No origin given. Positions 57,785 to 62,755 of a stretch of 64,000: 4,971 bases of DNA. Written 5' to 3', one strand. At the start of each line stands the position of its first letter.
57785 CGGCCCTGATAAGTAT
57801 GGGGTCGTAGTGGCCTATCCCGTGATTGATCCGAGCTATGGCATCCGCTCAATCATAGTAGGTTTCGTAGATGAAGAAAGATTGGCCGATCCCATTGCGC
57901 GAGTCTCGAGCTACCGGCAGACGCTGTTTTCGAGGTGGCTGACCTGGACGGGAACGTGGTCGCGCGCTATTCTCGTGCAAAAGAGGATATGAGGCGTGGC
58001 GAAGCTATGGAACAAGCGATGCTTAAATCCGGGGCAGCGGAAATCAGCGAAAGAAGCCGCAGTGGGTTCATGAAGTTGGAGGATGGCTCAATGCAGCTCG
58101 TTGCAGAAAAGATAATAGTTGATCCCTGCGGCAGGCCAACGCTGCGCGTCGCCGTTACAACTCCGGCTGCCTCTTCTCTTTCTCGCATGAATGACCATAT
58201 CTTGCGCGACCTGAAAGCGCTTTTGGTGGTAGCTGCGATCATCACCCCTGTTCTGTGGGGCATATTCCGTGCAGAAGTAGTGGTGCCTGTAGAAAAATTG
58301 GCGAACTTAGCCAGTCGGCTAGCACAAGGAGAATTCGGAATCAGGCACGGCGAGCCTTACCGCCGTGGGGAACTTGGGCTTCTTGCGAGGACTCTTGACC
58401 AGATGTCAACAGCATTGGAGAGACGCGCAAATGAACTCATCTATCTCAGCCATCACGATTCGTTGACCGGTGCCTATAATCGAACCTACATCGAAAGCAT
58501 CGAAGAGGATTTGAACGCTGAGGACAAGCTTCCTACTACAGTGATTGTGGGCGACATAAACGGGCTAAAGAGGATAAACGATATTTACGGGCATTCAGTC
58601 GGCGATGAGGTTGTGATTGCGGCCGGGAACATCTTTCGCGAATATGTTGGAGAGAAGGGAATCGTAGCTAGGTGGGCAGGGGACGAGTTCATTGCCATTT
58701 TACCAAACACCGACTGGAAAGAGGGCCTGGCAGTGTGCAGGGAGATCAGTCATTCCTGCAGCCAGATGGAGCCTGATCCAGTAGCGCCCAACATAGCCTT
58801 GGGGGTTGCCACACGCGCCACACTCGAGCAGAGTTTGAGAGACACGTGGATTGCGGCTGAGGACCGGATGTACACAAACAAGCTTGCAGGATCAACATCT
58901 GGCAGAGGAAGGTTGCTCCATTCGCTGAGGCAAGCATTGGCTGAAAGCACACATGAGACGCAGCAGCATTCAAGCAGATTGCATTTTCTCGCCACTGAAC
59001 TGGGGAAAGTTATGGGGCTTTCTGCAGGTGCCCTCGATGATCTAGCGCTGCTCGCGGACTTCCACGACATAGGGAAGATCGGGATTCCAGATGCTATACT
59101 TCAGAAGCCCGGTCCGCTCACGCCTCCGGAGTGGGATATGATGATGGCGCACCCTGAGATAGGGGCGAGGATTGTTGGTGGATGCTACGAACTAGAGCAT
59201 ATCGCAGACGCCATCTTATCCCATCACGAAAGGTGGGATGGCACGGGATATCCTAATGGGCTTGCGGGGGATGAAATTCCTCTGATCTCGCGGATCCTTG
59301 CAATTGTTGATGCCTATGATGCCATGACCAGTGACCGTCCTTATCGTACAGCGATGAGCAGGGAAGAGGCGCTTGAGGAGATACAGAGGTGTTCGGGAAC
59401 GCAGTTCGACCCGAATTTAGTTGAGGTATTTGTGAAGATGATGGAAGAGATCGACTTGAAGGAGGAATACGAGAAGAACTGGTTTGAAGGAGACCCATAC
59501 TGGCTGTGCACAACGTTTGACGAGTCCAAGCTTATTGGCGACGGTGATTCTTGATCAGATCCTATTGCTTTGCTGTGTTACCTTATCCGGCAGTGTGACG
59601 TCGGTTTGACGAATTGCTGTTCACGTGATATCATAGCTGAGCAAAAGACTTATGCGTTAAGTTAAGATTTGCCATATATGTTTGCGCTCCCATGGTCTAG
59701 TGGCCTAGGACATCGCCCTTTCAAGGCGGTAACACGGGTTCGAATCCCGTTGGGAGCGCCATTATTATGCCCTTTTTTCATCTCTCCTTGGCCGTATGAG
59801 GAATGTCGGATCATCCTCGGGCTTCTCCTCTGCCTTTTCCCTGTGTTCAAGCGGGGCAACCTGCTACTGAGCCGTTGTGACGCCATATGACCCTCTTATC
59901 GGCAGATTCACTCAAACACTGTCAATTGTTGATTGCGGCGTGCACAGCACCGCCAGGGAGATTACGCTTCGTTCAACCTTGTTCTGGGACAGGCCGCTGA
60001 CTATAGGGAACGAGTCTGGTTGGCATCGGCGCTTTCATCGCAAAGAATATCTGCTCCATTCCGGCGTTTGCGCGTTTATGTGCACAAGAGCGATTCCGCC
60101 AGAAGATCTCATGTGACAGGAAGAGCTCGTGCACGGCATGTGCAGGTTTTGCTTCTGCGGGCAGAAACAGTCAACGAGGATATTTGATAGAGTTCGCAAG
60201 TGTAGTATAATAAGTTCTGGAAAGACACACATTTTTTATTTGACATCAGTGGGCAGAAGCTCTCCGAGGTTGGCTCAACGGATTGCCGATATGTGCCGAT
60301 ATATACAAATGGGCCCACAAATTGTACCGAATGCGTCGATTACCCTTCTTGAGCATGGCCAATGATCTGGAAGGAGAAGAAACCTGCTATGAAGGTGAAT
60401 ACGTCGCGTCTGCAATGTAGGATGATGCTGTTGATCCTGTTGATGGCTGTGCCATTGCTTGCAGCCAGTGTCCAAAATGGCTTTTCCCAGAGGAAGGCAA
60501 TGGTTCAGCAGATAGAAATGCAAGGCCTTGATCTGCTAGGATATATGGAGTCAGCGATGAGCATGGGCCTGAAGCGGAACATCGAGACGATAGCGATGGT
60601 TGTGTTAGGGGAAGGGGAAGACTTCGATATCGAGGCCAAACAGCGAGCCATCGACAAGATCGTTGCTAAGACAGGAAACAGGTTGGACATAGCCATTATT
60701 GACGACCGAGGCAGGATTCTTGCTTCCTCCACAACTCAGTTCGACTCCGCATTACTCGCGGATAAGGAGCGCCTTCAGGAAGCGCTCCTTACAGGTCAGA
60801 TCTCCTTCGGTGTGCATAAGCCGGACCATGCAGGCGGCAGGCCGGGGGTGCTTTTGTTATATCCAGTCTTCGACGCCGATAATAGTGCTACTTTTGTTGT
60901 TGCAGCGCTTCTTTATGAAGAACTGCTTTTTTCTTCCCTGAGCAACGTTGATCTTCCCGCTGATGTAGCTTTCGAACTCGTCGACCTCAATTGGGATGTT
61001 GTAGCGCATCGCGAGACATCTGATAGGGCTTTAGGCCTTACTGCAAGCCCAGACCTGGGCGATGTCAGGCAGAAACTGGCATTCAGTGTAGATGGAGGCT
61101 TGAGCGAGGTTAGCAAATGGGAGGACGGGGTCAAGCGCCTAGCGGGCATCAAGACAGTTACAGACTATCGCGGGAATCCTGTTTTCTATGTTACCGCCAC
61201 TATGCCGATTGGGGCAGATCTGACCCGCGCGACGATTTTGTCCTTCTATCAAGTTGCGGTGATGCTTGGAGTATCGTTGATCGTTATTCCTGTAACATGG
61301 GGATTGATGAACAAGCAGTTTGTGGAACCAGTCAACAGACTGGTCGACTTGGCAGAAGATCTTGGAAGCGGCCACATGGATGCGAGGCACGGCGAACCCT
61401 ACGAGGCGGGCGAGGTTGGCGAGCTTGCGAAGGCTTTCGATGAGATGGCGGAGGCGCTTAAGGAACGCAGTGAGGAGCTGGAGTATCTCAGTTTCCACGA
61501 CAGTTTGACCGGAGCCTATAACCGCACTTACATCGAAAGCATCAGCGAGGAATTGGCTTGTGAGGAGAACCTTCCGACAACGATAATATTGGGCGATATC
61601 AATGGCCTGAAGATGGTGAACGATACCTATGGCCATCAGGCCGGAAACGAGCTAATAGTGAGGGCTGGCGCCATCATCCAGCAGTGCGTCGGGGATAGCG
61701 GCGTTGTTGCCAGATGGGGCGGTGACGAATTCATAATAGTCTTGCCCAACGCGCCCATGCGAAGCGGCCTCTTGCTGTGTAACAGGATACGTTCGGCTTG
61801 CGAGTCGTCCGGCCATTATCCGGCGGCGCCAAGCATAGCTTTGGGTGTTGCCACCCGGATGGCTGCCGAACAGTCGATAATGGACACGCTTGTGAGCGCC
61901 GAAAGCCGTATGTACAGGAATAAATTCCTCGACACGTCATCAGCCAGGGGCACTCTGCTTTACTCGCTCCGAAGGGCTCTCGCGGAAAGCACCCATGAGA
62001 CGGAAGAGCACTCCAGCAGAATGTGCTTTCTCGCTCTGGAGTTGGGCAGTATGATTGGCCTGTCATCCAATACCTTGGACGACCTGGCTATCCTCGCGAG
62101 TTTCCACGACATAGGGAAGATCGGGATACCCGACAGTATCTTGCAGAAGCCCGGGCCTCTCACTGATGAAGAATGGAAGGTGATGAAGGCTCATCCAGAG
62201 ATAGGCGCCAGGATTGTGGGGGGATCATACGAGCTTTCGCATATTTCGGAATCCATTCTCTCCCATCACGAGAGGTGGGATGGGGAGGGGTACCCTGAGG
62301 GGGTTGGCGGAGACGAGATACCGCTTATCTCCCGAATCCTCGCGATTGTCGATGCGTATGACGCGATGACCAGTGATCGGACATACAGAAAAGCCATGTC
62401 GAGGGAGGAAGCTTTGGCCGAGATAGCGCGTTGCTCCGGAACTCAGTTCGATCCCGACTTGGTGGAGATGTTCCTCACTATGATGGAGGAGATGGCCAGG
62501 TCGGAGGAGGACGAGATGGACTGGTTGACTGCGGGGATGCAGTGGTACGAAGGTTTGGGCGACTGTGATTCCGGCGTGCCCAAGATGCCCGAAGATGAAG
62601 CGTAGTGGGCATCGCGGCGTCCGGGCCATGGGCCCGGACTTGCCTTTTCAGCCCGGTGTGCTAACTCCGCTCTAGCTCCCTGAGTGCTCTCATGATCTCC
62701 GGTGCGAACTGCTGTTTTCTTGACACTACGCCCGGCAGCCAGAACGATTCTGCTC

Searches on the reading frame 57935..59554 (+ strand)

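Call 57: search_protein_families(library=pfam, proteins=[window:57935-59554:+], max_evalue=0.00001)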
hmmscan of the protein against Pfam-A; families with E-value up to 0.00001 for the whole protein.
window:57935-59554:+ (539 aa): 4 families
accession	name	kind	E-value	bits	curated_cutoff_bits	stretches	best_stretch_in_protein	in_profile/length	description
PF13487.12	HD_5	-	3e-39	134.9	27.2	1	331-495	3-170/170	HD domain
PF00990.26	GGDEF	-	6.3e-26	91.5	23.8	1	172-320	1-159/161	Diguanylate cyclase, GGDEF domain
PF01966.28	HD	-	1.4e-17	64.5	22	1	344-464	3-116/116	HD domain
PF00672.30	HAMP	-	2.6e-08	34.5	25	1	115-162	6-52/53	HAMP domain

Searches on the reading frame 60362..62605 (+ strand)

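Call 57: search_protein_families(library=pfam, proteins=[window:60362-62605:+], max_evalue=0.00001)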
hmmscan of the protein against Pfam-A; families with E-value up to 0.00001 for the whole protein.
window:60362-62605:+ (747 aa): 4 families
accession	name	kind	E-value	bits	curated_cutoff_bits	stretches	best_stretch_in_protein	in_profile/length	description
PF13487.12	HD_5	-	5.7e-37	127.5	27.2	1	537-700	4-170/170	HD domain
PF00990.26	GGDEF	-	2.3e-27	96.2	23.8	1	378-521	2-155/161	Diguanylate cyclase, GGDEF domain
PF01966.28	HD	-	8.9e-19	68.3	22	1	548-669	2-116/116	HD domain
PF00672.30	HAMP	-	1.7e-08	35.1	25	1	316-368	2-53/53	HAMP domain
